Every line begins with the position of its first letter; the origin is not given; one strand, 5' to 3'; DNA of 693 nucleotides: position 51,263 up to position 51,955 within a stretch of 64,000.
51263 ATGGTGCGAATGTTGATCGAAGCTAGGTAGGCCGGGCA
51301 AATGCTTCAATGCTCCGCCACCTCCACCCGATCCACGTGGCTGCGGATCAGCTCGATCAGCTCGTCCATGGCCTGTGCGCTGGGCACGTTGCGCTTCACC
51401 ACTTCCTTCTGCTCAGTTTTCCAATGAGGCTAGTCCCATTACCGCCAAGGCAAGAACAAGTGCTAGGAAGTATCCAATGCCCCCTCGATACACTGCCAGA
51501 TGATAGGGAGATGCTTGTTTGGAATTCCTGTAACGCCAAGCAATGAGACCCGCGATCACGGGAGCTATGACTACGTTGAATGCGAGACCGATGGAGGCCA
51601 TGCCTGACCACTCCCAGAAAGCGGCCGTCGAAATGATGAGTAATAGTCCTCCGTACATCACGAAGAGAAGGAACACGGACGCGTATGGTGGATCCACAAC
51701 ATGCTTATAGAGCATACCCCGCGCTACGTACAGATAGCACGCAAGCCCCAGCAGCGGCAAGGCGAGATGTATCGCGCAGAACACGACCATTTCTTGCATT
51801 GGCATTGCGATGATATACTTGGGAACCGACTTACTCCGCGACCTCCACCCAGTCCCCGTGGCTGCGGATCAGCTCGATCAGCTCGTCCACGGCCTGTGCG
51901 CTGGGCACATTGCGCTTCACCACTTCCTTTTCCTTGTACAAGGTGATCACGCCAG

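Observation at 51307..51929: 96-nt duplication of the ispG 3' end brackets a single-gene AT-richer cassette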

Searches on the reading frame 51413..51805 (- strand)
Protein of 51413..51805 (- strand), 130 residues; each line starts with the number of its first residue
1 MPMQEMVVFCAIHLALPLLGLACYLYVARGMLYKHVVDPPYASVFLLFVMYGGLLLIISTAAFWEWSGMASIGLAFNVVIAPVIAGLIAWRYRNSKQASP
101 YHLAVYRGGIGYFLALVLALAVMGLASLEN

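Call 6: search_protein_families(library=pfam, proteins=[window:51413-51805:-], max_evalue=0.01)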
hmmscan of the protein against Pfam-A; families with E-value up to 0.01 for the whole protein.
window:51413-51805:- (130 aa): 1 family
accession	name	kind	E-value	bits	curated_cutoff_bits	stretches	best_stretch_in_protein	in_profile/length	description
PF14150.11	YesK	-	0.0018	18.9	25.2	1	19-93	6-81/81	YesK-like protein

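Call 7: find_homologous_proteins(query=window:51413-51805:-, max_evalue=0.001)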
Query window:51413-51805:- (130 aa): 6 proteins with E <= 0.001 among 70 candidates.
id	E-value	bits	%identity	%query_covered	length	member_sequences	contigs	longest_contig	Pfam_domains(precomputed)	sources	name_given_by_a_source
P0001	3.4e-54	200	96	77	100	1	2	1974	-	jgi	-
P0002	9.9e-20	89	40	83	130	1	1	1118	-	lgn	-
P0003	6.2e-19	86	41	91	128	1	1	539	-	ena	-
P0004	9.9e-14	70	42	70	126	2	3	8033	-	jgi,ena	jgi:hypothetical protein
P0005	1.2e-12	66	41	78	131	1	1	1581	-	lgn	-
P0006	5.4e-11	61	43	64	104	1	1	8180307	-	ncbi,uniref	ncbi:hypothetical protein [Runella sp.]|uniref:hypothetical protein n=1 Tax=Runella sp. TaxID=196088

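Call 9: find_encoding_contigs(protein=P0001, flank=10000, max_places=10)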
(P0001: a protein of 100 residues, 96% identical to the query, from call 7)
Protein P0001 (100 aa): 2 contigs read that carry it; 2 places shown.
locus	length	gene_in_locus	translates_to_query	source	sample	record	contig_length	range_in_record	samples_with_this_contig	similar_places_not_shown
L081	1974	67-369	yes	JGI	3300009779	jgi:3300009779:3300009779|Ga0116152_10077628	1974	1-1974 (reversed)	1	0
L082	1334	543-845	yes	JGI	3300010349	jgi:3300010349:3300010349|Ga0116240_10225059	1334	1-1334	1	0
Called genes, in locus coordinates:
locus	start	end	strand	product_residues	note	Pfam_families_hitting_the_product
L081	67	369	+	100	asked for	-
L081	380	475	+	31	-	-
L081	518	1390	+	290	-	-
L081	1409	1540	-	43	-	-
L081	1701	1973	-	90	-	?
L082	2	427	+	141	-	?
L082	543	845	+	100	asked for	-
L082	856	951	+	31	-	-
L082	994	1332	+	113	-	?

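Call 10: find_encoding_contigs(protein=window:51413-51805:-, flank=10000, max_places=10)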
Protein window:51413-51805:- (130 aa): no gene with exactly this product is on record in the collection.

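Call 18: find_encoding_contigs(protein=P0004, flank=8000, max_places=5)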
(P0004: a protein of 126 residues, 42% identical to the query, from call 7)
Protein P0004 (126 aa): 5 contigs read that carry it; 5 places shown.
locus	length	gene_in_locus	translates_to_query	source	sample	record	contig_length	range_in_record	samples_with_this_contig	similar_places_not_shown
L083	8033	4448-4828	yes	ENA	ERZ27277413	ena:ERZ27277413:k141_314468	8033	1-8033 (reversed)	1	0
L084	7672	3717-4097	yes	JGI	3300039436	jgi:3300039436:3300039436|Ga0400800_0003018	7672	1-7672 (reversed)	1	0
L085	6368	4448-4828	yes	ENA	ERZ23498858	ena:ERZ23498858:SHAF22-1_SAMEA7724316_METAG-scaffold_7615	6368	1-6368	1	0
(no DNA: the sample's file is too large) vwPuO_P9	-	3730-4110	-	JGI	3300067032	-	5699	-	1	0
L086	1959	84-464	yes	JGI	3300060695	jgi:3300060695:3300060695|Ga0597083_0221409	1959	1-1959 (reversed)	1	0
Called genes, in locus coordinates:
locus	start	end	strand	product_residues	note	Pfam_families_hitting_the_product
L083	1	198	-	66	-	?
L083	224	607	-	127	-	PF12844:HTH_19 (faint), PF01381:HTH_3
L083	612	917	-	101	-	PF09907:HigB_toxin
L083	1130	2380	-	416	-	PF03432:Relaxase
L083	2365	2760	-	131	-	PF19514:MobC_2, PF21983:NikA-like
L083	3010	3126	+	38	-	-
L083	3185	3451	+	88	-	PF12728:HTH_17 (weak)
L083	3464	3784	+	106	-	-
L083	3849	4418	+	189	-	-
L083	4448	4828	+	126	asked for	-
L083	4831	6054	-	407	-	PF17293:Arm-DNA-bind_5, PF13102:Phage_int_SAM_5, PF00589:Phage_integrase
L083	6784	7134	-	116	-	-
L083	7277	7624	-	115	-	-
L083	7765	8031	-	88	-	?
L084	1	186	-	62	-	?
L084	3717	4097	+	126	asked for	-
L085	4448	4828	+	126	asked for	-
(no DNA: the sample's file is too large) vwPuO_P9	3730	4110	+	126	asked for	-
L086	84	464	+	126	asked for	-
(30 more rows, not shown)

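Call 19: find_encoding_contigs(protein=P0006, flank=8000, max_places=3)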
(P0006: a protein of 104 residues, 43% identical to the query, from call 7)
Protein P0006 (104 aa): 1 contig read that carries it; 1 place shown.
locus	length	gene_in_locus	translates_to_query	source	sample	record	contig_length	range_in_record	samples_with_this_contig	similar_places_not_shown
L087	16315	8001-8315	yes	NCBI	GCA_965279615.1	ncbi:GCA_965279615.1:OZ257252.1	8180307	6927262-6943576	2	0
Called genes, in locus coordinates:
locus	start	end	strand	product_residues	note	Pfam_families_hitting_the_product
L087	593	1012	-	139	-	-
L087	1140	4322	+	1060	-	PF00805:Pentapeptide, PF00805:Pentapeptide, PF13599:Pentapeptide_4, PF00805:Pentapeptide, PF00805:Pentapeptide, PF00805:Pentapeptide, PF00805:Pentapeptide, PF00805:Pentapeptide, +8 more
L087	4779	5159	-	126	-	PF00126:HTH_1 (weak)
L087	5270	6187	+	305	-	-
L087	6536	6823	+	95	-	PF17293:Arm-DNA-bind_5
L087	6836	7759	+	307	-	PF13102:Phage_int_SAM_5, PF00589:Phage_integrase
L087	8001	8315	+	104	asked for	-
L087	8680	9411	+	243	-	PF08220:HTH_DeoR (faint), PF08279:HTH_11, PF13280:WYL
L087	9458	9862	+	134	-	PF00903:Glyoxalase, PF12681:Glyoxalase_2 (weak)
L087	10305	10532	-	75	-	PF13683:rve_3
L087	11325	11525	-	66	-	PF01527:HTH_Tnp_1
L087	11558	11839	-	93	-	PF13613:HTH_Tnp_4 (weak)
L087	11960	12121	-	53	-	-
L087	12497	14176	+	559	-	PF00515:TPR_1 (faint), PF07719:TPR_2 (faint), PF13414:TPR_11 (faint), PF13428:TPR_14 (faint), PF14559:TPR_19 (faint), PF13432:TPR_16 (faint)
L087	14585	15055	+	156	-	-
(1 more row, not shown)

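Call 28: find_related_loci(query=A2, collection=metagenome_contigs, flank=6000)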
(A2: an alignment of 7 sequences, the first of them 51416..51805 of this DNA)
Query A2 (130 aa) in metagenome_contigs; peptide patterns used: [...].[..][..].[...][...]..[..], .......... (x = any residue, [..] = any of these).
250 stretches matched a pattern; 147 encode a relative of the query (tblastn E <= 1e-3); the best 80 are kept; 80 distinct loci.
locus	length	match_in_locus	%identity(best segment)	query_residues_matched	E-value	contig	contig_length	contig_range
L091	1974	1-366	94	9-130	7e-75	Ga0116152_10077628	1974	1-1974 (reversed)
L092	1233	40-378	42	1-113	2e-31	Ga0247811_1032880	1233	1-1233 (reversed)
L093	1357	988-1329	39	1-114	2e-28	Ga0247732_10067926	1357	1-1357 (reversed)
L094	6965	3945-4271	43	12-120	4e-27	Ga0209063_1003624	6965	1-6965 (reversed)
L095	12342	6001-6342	41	1-114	9e-27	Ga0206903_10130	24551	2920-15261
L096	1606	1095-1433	41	1-113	1e-26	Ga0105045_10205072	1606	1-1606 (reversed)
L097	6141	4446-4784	39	1-113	1e-25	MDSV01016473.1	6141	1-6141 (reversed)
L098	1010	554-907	38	1-118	2e-26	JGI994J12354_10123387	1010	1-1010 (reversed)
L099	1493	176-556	35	1-127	8e-26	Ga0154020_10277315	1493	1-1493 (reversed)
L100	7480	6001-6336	39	12-123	8e-26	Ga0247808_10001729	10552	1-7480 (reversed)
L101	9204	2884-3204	40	6-112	1e-25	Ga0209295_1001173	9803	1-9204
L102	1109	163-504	42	1-114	2e-25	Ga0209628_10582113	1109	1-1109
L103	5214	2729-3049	39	6-112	7e-25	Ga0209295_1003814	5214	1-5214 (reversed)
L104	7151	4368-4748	37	1-127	7e-25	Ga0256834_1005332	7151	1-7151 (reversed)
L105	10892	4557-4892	41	1-112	8e-25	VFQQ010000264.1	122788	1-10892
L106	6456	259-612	38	6-123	1e-24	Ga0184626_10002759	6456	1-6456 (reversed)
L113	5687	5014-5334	39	6-112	2e-24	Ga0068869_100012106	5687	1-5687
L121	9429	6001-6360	36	1-123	5e-23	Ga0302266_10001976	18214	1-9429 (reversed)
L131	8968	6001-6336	38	1-112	7e-23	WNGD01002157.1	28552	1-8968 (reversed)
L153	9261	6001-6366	34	1-122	3e-21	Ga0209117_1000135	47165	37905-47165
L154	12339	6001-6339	35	1-113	4e-21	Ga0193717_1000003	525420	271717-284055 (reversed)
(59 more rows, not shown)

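Call 33: search_protein_families(library=pfam, proteins=[L094:3530-3856:+, L094:4678-6717:+, L095:4814-5689:+, L095:6425-6907:+, L097:3236-4429:+, L097:4921-5364:-, L100:4011-5486:+, L100:6452-7480:+, L101:2298-2699:+, L101:3997-4578:+], max_evalue=0.001)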
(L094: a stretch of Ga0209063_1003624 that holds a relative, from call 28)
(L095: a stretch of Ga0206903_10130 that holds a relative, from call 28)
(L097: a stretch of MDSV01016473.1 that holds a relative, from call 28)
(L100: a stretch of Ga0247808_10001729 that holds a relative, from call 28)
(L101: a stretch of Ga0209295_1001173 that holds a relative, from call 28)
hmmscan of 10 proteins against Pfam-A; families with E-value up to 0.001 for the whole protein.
L094:3530-3856:+ (108 aa): 0 families

L094:4678-6717:+ (679 aa): 1 family
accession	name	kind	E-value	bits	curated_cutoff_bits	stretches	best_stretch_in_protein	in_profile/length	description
PF07584.16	BatA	-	4.3e-23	82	25.9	1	1-76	1-77/77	Aerotolerance regulator N-terminal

L095:4814-5689:+ (291 aa): 5 families
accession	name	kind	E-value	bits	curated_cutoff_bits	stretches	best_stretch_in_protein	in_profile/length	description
PF00561.26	Abhydrolase_1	-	4e-28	99.2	25.8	1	40-271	2-238/245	alpha/beta hydrolase fold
PF12146.15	Hydrolase_4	-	1.6e-20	73.9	27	1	41-273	7-234/239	Serine aminopeptidase, S33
PF12697.13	Abhydrolase_6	-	1.2e-17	65.7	26.3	1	41-254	1-188/217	Alpha/beta hydrolase family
PF02230.22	Abhydrolase_2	-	0.00042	20.7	23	0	220-277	143-205/217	Phospholipase/Carboxylesterase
PF00326.27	Peptidase_S9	-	0.00063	19.7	22.6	0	215-290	129-207/213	Prolyl oligopeptidase family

L095:6425-6907:+ (160 aa): 2 families
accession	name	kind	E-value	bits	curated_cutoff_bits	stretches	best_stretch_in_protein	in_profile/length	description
PF00107.32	ADH_zinc_N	-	2.8e-13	50.4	31.8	1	75-154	3-80/129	Zinc-binding dehydrogenase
PF01262.27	AlaDh_PNT_C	-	4.9e-06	26.6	23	1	59-128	26-93/214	Alanine dehydrogenase/PNT, C-terminal domain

L097:3236-4429:+ (397 aa): 1 family
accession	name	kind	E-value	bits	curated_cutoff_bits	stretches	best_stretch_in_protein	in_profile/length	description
PF00691.25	OmpA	-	1.7e-10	41.5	27.2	1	285-378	1-91/98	OmpA family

L097:4921-5364:- (147 aa): 1 family
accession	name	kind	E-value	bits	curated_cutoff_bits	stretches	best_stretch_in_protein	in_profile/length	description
PF16267.10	DUF4920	-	2e-26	92.3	25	1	44-123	7-86/87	Domain of unknown function (DUF4920)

L100:4011-5486:+ (491 aa): 1 family
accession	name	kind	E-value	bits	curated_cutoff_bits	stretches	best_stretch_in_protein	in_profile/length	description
PF04468.17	PSP1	-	2.1e-29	102.1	27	1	116-200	2-86/86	PSP1 C-terminal conserved region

L100:6452-7480:+ (343 aa): 4 families
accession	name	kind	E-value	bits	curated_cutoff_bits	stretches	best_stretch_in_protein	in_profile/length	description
PF03190.21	Thioredox_DsbH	-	1e-11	45.5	27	1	31-86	27-82/163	Protein of unknown function, DUF255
PF00085.26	Thioredoxin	-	5.9e-11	42.7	23.5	1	37-122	14-93/103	Thioredoxin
PF13098.12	Thioredoxin_2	-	7.3e-11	42.8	27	1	37-127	1-101/104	Thioredoxin-like domain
PF13899.12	Thioredoxin_7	-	3e-10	40.5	27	1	34-108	10-82/83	Thioredoxin-like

L101:2298-2699:+ (133 aa): 1 family
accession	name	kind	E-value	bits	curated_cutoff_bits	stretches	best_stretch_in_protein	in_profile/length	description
PF14248.12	DUF4345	-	4e-18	65.9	26.5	1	11-122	3-116/119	Domain of unknown function (DUF4345)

L101:3997-4578:+ (193 aa): 0 families

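Call 34: search_protein_families(library=pfam, proteins=[L104:3934-4356:+, L113:3859-5004:+, L106:743-1630:+, L121:5384-5863:+, L121:6439-6786:+, L131:6448-7335:-, L153:5350-5910:-, L153:6461-8038:-, L154:5143-5964:+, L154:6420-7004:-], max_evalue=0.001)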
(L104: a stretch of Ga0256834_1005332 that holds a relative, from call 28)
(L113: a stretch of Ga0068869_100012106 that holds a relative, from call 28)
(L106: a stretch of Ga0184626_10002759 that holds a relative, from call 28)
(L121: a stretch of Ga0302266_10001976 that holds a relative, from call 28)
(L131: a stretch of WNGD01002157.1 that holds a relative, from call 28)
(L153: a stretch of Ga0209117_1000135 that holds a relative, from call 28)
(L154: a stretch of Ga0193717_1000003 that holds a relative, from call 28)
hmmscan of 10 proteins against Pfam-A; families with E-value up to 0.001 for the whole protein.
L104:3934-4356:+ (140 aa): 0 families

L113:3859-5004:+ (381 aa): 4 families
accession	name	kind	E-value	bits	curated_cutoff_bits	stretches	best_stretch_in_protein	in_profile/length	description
PF13561.12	adh_short_C2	-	2.4e-61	207.8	27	1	142-376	1-235/236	Enoyl-(Acyl carrier protein) reductase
PF00106.31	adh_short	-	3.9e-53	180.3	26.6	1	137-329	2-193/195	short chain dehydrogenase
PF08659.16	KR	-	1.4e-09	38.6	22.6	1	137-300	2-164/180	KR domain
PF02737.24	3HCDH_N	-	0.00035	21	22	1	138-218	2-84/180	3-hydroxyacyl-CoA dehydrogenase, NAD binding domain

L106:743-1630:+ (295 aa): 1 family
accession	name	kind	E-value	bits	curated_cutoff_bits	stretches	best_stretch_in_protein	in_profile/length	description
PF02668.22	TauD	-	3.2e-59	201.5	27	1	5-281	2-267/267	Taurine catabolism dioxygenase TauD, TfdA family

L121:5384-5863:+ (159 aa): 0 families

L121:6439-6786:+ (115 aa): 0 families

L131:6448-7335:- (295 aa): 0 families

L153:5350-5910:- (186 aa): 2 families
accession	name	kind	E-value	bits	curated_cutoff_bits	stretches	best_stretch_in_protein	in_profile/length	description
PF13581.12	HATPase_c_2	-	3.3e-23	82.5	27.4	1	37-159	4-127/127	Histidine kinase-like ATPase domain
PF02518.31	HATPase_c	-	0.00081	20.2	26.4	0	69-156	10-104/111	Histidine kinase-, DNA gyrase B-, and HSP90-like ATPase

L153:6461-8038:- (525 aa): 8 families
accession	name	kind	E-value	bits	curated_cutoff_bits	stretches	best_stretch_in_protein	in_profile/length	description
PF01078.27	Mg_chelatase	-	2.2e-96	321.6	20.3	1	207-413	1-206/207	Magnesium chelatase, subunit ChlI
PF13541.12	ChlI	-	4.2e-39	133.6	27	1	32-156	1-121/121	Subunit ChlI of Mg-chelatase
PF13335.12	Mg_chelatase_C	-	3.2e-32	111.4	26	1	421-517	2-94/94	Magnesium chelatase, subunit ChlI C-terminal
PF00493.29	MCM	-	2.4e-09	37.1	23.3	1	306-370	114-178/224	MCM P-loop domain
PF07728.20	AAA_5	-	4.7e-08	33.6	22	0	230-250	1-21/139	AAA domain (dynein-related subfamily)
PF05496.18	RuvB_N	-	1.2e-05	25.5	27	0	208-250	6-55/159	Holliday junction DNA helicase RuvB P-loop domain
PF00158.32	Sigma54_activat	-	0.00023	21.3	20.2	0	302-343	82-123/168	Sigma-54 interaction domain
PF00004.35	AAA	-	0.00029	21.7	21.2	0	231-248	1-18/131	ATPase family associated with various cellular activities (AAA)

L154:5143-5964:+ (273 aa): 0 families

L154:6420-7004:- (194 aa): 0 families

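Call 35: search_protein_representatives(alignment_id=A2)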
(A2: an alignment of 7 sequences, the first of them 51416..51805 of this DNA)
Query: 7 sequences, 127 profile positions. Proteins with E-value up to 0.001 (for the whole library): 387; up to 1e-10: 249; up to 1e-30: 13. The best 150 are listed.
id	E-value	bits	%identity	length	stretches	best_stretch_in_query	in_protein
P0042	1.3e-39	151.2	-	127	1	1-121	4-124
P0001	1.7e-39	150.8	-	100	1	28-126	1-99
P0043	3.7e-37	143.3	-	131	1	2-125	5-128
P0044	8.2e-37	142.2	-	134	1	2-121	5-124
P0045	2.9e-34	133.9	-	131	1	2-120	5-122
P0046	4.6e-34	133.3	-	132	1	3-121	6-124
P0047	6.9e-34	132.7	-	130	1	1-121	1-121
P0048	2.1e-32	127.9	-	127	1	2-124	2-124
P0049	2.3e-32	127.9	-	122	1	5-120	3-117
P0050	3.5e-32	127.3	-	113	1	2-95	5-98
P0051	4.6e-32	126.9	-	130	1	2-119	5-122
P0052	4.6e-31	123.6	-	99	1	28-123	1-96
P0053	8.8e-31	122.7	-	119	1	10-123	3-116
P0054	1.2e-29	119.1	-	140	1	2-123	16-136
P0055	2.5e-29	118.0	-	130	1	1-121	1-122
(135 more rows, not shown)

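Call 51: find_related_loci(query=A2, collection=viral_contigs, flank=6000)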
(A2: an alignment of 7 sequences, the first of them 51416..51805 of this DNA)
Query A2 (130 aa) in viral_contigs; peptide patterns used: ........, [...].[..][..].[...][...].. (x = any residue, [..] = any of these).
46 stretches matched a pattern, but none encodes a relative of the query by tblastn (E <= 1e-3).

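Call 60: search_protein_families(library=padloc, proteins=[window:51413-51805:-], max_evalue=0.01)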
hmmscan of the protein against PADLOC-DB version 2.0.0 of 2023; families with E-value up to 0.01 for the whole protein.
window:51413-51805:- (130 aa): 0 families

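Call 70: predict_structure(alignment_id=A2)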
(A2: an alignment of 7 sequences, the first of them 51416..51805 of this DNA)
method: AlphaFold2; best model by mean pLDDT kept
length: 130 residues; sequences in the alignment: 7
mean_pLDDT: 83.3   pTM: 0.72
mean pLDDT of the five models: 83.3, 78.7, 67.9, 67.7, 67.1
residues with pLDDT >= 90: 31; 70-90: 86; 50-70: 13; < 50: 0
segments of 3 or more residues with pLDDT < 50: none
pLDDT, mean of each block of 10 residues (from residue 1): 77 80 89 88 89 80 63 81 93 88 91 90 74
secondary structure, 60 per line:
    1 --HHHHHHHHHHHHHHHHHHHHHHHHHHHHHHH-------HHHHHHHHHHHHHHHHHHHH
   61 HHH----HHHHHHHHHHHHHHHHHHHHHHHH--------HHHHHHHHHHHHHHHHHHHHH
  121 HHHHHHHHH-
elements in order: H3-33 H41-63 H68-91 H100-129

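Call 75: fold_search(model_id=the predicted structure, library=pdb)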
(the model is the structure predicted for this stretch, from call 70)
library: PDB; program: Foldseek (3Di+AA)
matches with E <= 10: 56; with E <= 0.001: 0
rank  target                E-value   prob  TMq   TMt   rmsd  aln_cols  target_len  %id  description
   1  7ewp_B                3.0e+00  0.11  0.29  0.11   9.3       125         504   18  Cryo-EM structure of human GPR158 in complex with RGS7-Gbeta5 in a 2:1:1 ratio (released 2021-12-01)
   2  6up7_R                3.6e+00  0.18  0.39  0.22   7.5       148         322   14  neurotensin receptor and arrestin2 complex (released 2020-02-26)
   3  5m8j                  3.8e+00  0.25  0.40  0.13   5.0       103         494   10  Crystal structure of Eremococcus coleocola manganese transporter mutant H236A (released 2017-01-11)
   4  8wgd_B                4.0e+00  0.11  0.31  0.08   9.6       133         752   20  mGlu2-4 inactive heterodimer (released 2024-11-27)
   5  8edw_A                4.3e+00  0.11  0.33  0.04  14.3       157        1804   20  Cryo-EM Structure of human ABCA7 in BPL/Ch Nanodiscs (released 2022-12-21)
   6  2q12                  4.3e+00  0.08  0.27  0.16  24.7       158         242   14  Crystal Structure of BAR domain of APPL1 (released 2007-08-14)
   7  8jcz_2                4.5e+00  0.14  0.37  0.09   9.0       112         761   13  Cryo-EM structure of mGlu2-mGlu3 heterodimer in presence of LY341495, NAM563, and LY2389575 (dimerization mode III) (released 2023-06-21)
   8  8jjr_l                4.5e+00  0.12  0.29  0.19   7.0       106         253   17  Cryo-EM structure of Symbiodinium photosystem I (released 2024-05-15)
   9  7whv_A                4.7e+00  0.09  0.29  0.06   9.5       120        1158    9  Cryo-EM structure of Dnf1 from Saccharomyces cerevisiae in detergent with beryllium fluoride (E2P state) (released 2022-03-23)
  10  6xz3                  5.0e+00  0.08  0.27  0.28  10.5       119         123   15  Crystal structure of TLNRD1 4-helix bundle (released 2020-05-27)
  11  8jcw_3                5.2e+00  0.13  0.38  0.09   8.6       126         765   16  Cryo-EM structure of mGlu2-mGlu3 heterodimer in presence of LY341495 and NAM563 (dimerization mode I) (released 2023-06-21)
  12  1x04                  5.2e+00  0.08  0.30  0.21  25.9       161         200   12  Crystal structure of endophilin BAR domain (mutant) (released 2006-05-02)
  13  7nna                  5.2e+00  0.06  0.24  0.17  29.2       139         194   11  Toxin Import Through the Antibiotic Efflux Channel TolC (released 2021-07-07)
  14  8jcw_2                5.5e+00  0.12  0.37  0.09   8.5       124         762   14  Cryo-EM structure of mGlu2-mGlu3 heterodimer in presence of LY341495 and NAM563 (dimerization mode I) (released 2023-06-21)
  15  3tul_D                5.8e+00  0.09  0.31  0.32  19.8       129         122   12  Crystal structure of N-terminal region of Type III Secretion Major Translocator SipB (residues 82-226) (released 2012-02-15)
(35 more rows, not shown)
